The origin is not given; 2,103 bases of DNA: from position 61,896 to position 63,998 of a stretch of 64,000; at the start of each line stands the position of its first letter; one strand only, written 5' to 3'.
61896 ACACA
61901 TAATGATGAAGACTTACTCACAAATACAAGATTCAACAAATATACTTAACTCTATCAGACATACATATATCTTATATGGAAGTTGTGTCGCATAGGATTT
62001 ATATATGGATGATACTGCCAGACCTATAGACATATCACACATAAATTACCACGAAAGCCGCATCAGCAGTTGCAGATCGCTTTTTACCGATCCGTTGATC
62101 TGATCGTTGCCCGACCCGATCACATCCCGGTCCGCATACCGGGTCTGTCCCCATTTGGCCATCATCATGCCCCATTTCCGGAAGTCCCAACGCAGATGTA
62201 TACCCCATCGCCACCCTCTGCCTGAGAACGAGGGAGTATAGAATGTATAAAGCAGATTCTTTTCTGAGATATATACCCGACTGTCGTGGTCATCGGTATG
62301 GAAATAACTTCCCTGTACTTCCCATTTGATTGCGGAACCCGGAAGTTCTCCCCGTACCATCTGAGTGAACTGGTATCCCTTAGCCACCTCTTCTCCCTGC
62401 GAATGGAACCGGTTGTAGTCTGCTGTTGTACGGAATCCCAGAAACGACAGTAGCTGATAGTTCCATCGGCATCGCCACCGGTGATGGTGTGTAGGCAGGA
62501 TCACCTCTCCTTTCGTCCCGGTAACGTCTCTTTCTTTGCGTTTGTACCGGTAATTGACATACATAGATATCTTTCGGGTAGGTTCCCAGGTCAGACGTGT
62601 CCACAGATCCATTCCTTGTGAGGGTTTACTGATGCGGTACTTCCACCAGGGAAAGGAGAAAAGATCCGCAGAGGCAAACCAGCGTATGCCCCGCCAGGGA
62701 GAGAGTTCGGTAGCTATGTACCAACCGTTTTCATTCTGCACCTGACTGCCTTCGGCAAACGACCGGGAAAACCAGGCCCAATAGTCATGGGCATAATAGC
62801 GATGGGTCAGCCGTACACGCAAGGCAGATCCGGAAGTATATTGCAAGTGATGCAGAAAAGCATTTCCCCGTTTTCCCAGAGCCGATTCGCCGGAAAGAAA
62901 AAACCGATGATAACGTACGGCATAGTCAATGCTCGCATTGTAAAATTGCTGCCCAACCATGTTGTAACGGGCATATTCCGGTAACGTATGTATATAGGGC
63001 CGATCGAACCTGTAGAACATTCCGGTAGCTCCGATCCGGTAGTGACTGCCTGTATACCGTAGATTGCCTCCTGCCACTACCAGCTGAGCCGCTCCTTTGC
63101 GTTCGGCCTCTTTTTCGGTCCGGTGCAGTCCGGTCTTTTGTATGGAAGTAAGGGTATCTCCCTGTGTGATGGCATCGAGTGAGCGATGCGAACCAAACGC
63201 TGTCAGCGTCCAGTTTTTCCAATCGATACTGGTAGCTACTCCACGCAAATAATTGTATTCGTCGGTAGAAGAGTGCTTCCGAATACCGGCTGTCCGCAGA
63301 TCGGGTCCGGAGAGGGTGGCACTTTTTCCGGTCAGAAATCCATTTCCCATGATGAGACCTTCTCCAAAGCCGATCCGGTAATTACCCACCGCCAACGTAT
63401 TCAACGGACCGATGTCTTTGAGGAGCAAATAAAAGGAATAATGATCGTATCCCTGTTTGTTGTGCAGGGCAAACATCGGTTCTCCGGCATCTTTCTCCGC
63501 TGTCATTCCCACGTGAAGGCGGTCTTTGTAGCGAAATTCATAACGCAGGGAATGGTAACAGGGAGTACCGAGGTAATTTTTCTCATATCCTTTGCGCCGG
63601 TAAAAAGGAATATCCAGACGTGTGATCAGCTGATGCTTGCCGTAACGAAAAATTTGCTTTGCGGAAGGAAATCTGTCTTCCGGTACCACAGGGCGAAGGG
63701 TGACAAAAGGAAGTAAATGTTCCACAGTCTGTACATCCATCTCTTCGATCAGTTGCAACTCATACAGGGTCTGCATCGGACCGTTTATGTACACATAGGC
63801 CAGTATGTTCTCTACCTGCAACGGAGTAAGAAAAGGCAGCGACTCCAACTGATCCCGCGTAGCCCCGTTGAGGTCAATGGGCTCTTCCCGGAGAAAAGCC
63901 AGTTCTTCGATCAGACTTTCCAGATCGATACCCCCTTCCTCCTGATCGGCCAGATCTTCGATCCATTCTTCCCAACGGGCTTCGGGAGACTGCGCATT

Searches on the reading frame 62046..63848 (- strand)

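Call 12: search_protein_families(library=pfam, proteins=[window:62046-63848:-])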
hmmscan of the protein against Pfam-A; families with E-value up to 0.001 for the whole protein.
window:62046-63848:- (600 aa): 2 families
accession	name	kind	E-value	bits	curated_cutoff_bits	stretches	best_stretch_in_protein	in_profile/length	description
PF12836.13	HHH_3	-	0.00049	20.6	27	1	2-50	17-65/65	Helix-hairpin-helix motif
PF21687.3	T2SSK_1st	-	0.00086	20.5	26.2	0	18-53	71-106/107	Type II secretion system (T2SS), protein K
